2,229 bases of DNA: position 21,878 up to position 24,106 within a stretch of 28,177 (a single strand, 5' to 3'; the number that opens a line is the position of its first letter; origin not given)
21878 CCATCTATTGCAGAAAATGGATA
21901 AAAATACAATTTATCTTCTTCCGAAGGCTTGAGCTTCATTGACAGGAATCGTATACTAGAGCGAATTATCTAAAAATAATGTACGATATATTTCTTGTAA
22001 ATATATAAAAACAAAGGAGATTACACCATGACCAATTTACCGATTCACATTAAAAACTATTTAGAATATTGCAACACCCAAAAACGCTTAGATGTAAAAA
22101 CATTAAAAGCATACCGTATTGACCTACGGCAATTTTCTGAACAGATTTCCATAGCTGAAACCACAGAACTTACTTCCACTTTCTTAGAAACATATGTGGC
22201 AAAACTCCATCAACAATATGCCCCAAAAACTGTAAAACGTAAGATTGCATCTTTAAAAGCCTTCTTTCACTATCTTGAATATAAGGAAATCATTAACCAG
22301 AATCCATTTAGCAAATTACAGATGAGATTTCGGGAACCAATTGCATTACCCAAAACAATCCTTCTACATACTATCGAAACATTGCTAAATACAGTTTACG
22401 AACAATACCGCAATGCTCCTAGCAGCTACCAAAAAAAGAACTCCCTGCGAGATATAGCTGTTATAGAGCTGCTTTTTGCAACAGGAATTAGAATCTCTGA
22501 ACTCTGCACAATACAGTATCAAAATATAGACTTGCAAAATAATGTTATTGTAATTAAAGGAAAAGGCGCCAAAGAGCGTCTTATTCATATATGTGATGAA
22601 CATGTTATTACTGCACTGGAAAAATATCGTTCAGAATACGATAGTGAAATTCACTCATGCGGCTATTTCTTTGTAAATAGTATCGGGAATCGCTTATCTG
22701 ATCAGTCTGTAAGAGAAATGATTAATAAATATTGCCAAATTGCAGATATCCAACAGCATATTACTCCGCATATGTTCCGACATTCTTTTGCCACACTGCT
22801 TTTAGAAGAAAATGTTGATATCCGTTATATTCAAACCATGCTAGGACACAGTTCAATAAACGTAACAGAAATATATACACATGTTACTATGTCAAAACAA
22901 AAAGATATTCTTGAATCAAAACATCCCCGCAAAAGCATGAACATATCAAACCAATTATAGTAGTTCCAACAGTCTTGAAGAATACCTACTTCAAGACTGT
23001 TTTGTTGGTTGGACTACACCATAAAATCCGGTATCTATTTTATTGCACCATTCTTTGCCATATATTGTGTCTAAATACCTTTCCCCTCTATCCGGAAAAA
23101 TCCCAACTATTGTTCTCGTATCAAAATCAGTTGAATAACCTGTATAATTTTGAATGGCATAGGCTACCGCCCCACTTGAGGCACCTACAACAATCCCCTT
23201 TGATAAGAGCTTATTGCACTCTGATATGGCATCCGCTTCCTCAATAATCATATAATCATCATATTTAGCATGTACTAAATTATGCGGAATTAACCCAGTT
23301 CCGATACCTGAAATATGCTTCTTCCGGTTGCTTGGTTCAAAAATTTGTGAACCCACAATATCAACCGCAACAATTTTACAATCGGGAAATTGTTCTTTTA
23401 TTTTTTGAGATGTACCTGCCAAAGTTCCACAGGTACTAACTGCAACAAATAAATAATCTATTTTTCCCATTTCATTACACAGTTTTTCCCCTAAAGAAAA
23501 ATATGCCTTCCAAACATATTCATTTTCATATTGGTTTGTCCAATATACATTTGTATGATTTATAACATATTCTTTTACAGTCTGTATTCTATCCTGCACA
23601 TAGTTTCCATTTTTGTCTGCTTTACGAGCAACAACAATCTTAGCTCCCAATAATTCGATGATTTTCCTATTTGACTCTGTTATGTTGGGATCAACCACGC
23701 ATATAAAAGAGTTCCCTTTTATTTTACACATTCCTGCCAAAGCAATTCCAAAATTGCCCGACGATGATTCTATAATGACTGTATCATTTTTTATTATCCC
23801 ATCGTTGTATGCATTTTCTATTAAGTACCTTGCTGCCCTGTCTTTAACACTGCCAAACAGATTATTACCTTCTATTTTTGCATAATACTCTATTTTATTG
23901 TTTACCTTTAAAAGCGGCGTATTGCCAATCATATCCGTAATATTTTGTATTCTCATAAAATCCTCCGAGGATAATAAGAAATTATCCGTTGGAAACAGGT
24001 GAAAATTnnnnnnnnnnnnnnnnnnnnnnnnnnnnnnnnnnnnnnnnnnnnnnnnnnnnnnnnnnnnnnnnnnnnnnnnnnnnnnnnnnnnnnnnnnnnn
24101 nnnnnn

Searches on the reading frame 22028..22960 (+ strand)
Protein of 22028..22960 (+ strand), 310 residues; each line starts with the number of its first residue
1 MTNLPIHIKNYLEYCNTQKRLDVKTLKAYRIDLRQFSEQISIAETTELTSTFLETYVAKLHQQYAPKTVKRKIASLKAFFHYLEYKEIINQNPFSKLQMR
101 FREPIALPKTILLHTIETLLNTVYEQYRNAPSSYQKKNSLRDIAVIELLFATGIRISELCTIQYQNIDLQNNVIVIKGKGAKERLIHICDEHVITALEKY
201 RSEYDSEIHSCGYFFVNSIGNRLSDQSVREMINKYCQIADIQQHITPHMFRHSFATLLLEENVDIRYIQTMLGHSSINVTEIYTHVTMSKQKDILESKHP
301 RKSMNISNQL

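Call 10: search_protein_families(library=pfam, proteins=[window:22028-22960:+], max_evalue=0.001)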
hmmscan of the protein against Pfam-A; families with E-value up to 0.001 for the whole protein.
window:22028-22960:+ (310 aa): 3 families
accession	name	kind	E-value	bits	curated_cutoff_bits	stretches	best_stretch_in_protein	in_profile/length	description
PF00589.27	Phage_integrase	-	3.7e-42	144.4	27.1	1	129-288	13-170/172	Phage integrase family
PF02899.23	Phage_int_SAM_1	-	1.5e-10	41.6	22.3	1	8-84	1-80/83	Phage integrase, N-terminal SAM-like domain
PF13495.12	Phage_int_SAM_4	-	3.6e-06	27.7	27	1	11-88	5-83/85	Phage integrase, N-terminal SAM-like domain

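Call 50: search_protein_families(library=ncbifam, proteins=[window:22028-22960:+], max_evalue=0.001)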
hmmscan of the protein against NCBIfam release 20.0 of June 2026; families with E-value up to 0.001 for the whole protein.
window:22028-22960:+ (310 aa): 13 families
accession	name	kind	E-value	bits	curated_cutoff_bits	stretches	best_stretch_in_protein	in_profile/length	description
TIGR02224.1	recomb_XerC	equivalog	4e-73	246.4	335.15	1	10-302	2-293/295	tyrosine recombinase XerC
TIGR02225.1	recomb_XerD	equivalog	2.8e-71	240.2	329.6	1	10-301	2-289/290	site-specific tyrosine recombinase XerD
NF001399.0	PRK00283.1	subfamily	7.9e-69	232.2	279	1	7-302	8-299/300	tyrosine recombinase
NF040815.2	recomb_XerA_Arch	equivalog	1.9e-56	191.6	220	1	11-293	3-261/263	site-specific tyrosine recombinase/integron integrase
NF002331.0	PRK01287.1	subfamily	2.4e-45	155.1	371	1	7-304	29-330/365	site-specific tyrosine recombinase XerC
NF003462.0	PRK05084.1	equivalog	8.3e-37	126.7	267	1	125-298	179-356/360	tyrosine recombinase XerS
TIGR02249.1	integrase_gron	subfamily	9.5e-31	107.3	265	2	223-294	237-308/315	integron integrase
NF007370.0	PRK09870.1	subfamily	9.5e-19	67.8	221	1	139-301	31-194/200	tyrosine-type DNA invertase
NF011946.0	PRK15417.1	equivalog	1.8e-18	66.8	435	1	223-288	252-317/337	integron integrase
NF007371.0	PRK09871.1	subfamily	7.3e-17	61.6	222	1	138-294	24-182/198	tyrosine-type DNA invertase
NF002685.0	PRK02436.1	equivalog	1.5e-10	41.4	178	1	9-283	6-243/245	site-specific tyrosine recombinase XerD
NF040693.1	recomb_GmtY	equivalog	3.5e-10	39.7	340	1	244-290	390-436/441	gamma-mobile-trio recombinase GmtY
NF047926.1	integrase_GmtZ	equivalog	0.00035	18.7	600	1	219-300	404-484/784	gamma-mobile-trio integrase GmtZ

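Call 87: search_protein_families(library=padloc, proteins=[window:22028-22960:+], max_evalue=0.001)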
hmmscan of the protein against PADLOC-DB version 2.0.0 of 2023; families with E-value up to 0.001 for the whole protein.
window:22028-22960:+ (310 aa): 0 families

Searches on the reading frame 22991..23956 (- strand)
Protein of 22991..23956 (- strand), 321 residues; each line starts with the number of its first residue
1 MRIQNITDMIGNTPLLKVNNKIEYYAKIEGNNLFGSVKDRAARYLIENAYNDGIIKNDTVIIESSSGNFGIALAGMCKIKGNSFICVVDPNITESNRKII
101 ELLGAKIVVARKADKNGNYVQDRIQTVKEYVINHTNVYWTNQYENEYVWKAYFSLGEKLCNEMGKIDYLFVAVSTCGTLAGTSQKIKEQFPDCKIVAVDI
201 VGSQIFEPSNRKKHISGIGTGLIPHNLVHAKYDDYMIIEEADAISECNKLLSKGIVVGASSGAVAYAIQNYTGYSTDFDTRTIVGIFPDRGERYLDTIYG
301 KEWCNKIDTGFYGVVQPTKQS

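Call 10: search_protein_families(library=pfam, proteins=[window:22991-23956:-], max_evalue=0.001)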
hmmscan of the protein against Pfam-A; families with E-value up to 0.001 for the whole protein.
window:22991-23956:- (321 aa): 1 family
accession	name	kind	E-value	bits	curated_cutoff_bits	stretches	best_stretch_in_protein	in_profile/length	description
PF00291.31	PALP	-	7.7e-54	183.5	35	1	6-271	1-276/295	Pyridoxal-phosphate dependent enzyme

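Call 48: search_protein_families(library=pfam, proteins=[window:22991-23956:-], max_evalue=0.1)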
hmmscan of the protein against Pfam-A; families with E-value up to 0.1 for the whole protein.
window:22991-23956:- (321 aa): 1 family
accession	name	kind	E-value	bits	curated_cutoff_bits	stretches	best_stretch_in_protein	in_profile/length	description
PF00291.31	PALP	-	7.7e-54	183.5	35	1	6-271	1-276/295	Pyridoxal-phosphate dependent enzyme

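Call 50: search_protein_families(library=ncbifam, proteins=[window:22991-23956:-], max_evalue=0.001)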
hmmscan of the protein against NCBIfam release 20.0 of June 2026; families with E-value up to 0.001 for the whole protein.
window:22991-23956:- (321 aa): 25 families
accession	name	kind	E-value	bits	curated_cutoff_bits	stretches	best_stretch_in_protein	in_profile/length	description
TIGR03945.1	PLP_SbnA_fam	equivalog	1e-102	343.4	349.95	1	6-304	1-304/304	2,3-diaminopropionate biosynthesis protein SbnA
TIGR01136.1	cysKM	subfamily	1.9e-60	204.7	344.15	1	6-297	1-296/299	cysteine synthase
TIGR01139.1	cysK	equivalog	3.3e-55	187.5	350.95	1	6-297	1-295/298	cysteine synthase A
NF007989.0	PRK10717.1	equivalog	2.3e-53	181.4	387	1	4-305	6-323/334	cysteine synthase A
NF053679.1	CysteaSynCapA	equivalog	3.8e-45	154.1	600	1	4-306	8-326/329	cysteate synthase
TIGR01137.1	cysta_beta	equivalog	7.2e-45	153.5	510.25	1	4-306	3-317/457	cystathionine beta-synthase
TIGR01138.1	cysM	equivalog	2.2e-43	148.9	394.2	1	6-297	2-287/290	cysteine synthase B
NF008735.0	PRK11761.1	equivalog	1.8e-40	139.1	413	1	2-297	2-291/296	cysteine synthase CysM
NF052478.1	CystDsulMYC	equivalog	1.6e-17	63.8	600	1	20-306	35-332/354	L-cysteine desulfhydrase Cds1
TIGR01127.1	ilvA_1Cterm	equivalog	6.6e-11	41.8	378.75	1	22-267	15-263/380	threonine ammonia-lyase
NF005292.0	PRK06815.1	equivalog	4.5e-10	39.1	371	1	12-205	26-209/320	threonine/serine dehydratase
NF006094.0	PRK08246.1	subfamily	4.9e-10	39.3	331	1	4-203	15-203/310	serine/threonine dehydratase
NF004996.0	PRK06381.1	equivalog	1.8e-09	37.1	266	1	20-187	29-188/319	threonine synthase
NF005035.0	PRK06450.1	equivalog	6e-09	35.2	301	1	11-195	57-225/338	threonine synthase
NF005680.0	PRK07476.1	equivalog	6.1e-09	35.3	413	1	15-200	31-206/326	hydroxyectoine utilization dehydratase EutB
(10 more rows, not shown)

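Call 87: search_protein_families(library=padloc, proteins=[window:22991-23956:-], max_evalue=0.001)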
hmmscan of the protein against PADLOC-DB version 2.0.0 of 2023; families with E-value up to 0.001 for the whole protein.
window:22991-23956:- (321 aa): 0 families
